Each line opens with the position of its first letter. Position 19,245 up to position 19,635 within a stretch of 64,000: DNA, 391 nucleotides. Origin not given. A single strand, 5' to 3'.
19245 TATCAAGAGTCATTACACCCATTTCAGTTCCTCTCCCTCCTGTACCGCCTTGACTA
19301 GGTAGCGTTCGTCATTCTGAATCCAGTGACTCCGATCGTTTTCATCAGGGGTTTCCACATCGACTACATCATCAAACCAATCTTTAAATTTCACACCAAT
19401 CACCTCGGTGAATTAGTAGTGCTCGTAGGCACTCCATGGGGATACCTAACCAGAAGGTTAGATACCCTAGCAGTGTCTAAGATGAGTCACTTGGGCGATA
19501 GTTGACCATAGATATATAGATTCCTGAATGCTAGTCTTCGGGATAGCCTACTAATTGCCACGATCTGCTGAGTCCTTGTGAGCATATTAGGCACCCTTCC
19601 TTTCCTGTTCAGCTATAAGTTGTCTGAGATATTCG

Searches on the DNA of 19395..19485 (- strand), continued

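Call 77: search_with_rna_model(model_id=R2, sources=[L121, L122, L123, L124, L006, L009, L010, L011, L032, L033, L029, L034, L036, L037, L038, L039, L040, L041, L042, L043, L044, L045, L046, L047, L048, L049, L050, L051, L052, L053, L054, L055, L056, L057, L058, L059, L060, L061, L062, L063, L064, L065, L066, L067, L068, L069, L070, L071, L072, L073, L074, L075, L076, L077, L078, L079, L080, L081, L082, L083, L084, L085, L086, L087, L088, L089, L090, L091, L092, L093, L094, L095, L096, L097, L098, L099, L100, L101, L102, L103, L104, L105, L106, L107, L108, L109, L110, L111, L112, L113, L114, window], filters=default, max_evalue=1)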
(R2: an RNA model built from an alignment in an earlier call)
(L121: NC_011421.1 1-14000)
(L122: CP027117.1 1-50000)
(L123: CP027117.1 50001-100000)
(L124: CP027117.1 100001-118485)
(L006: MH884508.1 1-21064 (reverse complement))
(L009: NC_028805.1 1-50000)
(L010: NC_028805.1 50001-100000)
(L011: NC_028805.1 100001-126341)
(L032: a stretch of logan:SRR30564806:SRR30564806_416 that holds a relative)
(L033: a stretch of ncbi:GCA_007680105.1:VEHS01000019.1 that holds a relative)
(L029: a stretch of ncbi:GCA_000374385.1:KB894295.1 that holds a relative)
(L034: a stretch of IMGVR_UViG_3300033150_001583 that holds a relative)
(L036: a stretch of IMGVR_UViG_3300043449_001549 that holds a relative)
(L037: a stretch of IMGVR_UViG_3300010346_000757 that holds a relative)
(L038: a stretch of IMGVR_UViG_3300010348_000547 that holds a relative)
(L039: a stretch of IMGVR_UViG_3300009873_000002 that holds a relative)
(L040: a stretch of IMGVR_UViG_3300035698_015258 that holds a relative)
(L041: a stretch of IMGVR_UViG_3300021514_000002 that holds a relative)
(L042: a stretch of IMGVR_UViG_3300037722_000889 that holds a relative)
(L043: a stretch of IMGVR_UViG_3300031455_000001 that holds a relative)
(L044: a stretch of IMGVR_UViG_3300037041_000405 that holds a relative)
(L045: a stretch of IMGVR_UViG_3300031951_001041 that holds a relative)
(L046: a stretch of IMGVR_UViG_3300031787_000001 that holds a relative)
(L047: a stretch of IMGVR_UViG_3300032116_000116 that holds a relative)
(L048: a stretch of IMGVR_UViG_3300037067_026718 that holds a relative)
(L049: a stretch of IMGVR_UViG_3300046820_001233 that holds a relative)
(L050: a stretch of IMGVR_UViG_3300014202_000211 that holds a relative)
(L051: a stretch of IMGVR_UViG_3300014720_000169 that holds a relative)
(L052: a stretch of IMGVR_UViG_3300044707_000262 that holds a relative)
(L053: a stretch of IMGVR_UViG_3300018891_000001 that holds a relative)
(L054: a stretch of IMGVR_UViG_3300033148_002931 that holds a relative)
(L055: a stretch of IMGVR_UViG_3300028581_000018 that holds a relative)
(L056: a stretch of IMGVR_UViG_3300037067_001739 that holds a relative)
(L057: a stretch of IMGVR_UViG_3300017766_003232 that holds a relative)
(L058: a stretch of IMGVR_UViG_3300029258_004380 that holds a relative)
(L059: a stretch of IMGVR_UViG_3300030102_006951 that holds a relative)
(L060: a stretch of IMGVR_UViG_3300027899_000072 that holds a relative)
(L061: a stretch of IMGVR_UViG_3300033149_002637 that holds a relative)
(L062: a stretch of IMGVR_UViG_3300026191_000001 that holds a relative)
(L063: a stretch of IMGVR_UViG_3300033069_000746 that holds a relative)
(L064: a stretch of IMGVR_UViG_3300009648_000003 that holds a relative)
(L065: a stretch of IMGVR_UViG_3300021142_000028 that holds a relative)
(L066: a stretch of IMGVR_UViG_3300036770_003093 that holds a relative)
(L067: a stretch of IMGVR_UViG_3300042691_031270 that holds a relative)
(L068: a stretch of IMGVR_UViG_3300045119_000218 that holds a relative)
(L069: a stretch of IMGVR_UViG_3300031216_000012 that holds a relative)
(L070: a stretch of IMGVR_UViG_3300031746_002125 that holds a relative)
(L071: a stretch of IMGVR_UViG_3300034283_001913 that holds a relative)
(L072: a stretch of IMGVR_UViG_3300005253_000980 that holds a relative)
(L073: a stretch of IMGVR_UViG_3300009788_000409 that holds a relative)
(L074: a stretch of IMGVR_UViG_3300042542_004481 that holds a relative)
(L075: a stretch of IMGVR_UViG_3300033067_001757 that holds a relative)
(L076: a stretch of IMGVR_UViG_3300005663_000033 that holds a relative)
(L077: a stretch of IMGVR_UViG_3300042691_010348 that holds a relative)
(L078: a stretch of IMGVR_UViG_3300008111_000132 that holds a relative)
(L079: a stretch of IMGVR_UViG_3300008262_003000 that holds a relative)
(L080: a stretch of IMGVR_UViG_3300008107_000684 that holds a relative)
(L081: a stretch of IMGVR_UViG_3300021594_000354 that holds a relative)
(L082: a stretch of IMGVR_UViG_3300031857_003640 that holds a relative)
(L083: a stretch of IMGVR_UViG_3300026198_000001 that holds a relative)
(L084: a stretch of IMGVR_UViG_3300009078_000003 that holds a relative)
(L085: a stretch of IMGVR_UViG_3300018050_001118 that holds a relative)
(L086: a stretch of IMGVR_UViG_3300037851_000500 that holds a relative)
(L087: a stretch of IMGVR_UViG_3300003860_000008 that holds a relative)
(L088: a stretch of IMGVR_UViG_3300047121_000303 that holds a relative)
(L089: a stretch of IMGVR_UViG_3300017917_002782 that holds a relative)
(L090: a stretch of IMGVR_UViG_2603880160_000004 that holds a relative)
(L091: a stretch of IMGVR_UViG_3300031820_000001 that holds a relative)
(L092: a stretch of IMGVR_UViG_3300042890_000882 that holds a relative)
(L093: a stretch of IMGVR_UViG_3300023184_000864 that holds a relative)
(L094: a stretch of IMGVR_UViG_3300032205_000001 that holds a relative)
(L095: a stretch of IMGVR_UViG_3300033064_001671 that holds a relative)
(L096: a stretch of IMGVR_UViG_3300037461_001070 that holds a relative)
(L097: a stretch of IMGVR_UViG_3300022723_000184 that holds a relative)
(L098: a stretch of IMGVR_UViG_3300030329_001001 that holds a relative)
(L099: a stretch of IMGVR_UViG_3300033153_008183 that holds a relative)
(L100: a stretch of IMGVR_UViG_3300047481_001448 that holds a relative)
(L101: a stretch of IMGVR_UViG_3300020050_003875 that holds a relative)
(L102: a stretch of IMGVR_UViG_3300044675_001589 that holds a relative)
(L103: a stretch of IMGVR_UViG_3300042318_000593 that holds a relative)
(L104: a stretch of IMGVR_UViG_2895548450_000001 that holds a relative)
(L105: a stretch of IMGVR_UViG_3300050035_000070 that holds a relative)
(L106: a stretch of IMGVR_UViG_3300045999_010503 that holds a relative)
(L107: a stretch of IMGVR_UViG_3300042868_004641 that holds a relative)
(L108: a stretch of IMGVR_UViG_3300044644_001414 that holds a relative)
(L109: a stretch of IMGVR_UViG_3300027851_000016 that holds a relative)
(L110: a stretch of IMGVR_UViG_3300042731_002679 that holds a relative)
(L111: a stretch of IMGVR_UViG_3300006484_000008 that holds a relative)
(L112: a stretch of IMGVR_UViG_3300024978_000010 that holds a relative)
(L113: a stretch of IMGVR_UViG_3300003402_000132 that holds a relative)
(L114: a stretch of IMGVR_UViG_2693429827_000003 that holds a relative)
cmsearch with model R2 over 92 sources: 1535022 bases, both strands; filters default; matches with E-value up to 1: 25.
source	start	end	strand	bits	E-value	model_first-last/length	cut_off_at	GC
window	18395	18458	-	68.6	9.4e-21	1-64/64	no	0.5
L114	1775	1838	-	68.5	1e-20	1-64/64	no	0.48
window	18975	19038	-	68.5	1e-20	1-64/64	no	0.53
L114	3029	3093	-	66.4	6e-20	1-64/64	no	0.51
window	19418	19482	-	63.8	5.2e-19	1-64/64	no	0.49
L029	1112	1175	+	63.5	6.8e-19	1-64/64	no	0.61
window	12360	12423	-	63.5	6.8e-19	1-64/64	no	0.61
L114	366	431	-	63.3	8e-19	1-64/64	no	0.56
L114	2335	2397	-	59.3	2.3e-17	1-64/64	no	0.62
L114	3506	3567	-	59.2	2.6e-17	1-64/64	no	0.65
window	16042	16105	-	58.4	5e-17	1-64/64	no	0.58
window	17017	17084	-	55.6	5.4e-16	1-64/64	no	0.59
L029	417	480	+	53.5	3.1e-15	1-64/64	no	0.45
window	13055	13118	-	53.5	3.1e-15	1-64/64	no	0.45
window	14221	14284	-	50.1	5.3e-14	1-64/64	no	0.44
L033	9911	9969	+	49.3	1e-13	1-64/64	no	0.61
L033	15322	15389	+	48.4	2.2e-13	1-64/64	no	0.57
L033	7246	7304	+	48.1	2.7e-13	1-64/64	no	0.58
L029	2451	2514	+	46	1.6e-12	1-64/64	no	0.58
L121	5799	5857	+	27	1.3e-05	1-64/64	no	0.66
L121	11801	11857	-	20.2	0.0037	1-64/64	no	0.53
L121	12223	12278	-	18.8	0.012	1-64/64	no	0.57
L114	1780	1843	+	14.7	0.39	1-64/64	no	0.48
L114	8709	8737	+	14.6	0.42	17-45/64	no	0.62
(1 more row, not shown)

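Call 109: search_dna_similar(query=window:19395-19485:-, collection=phages, mode=distant, max_evalue=1, max_rows=15)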
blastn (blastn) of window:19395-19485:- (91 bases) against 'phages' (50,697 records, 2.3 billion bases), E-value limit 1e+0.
No match.
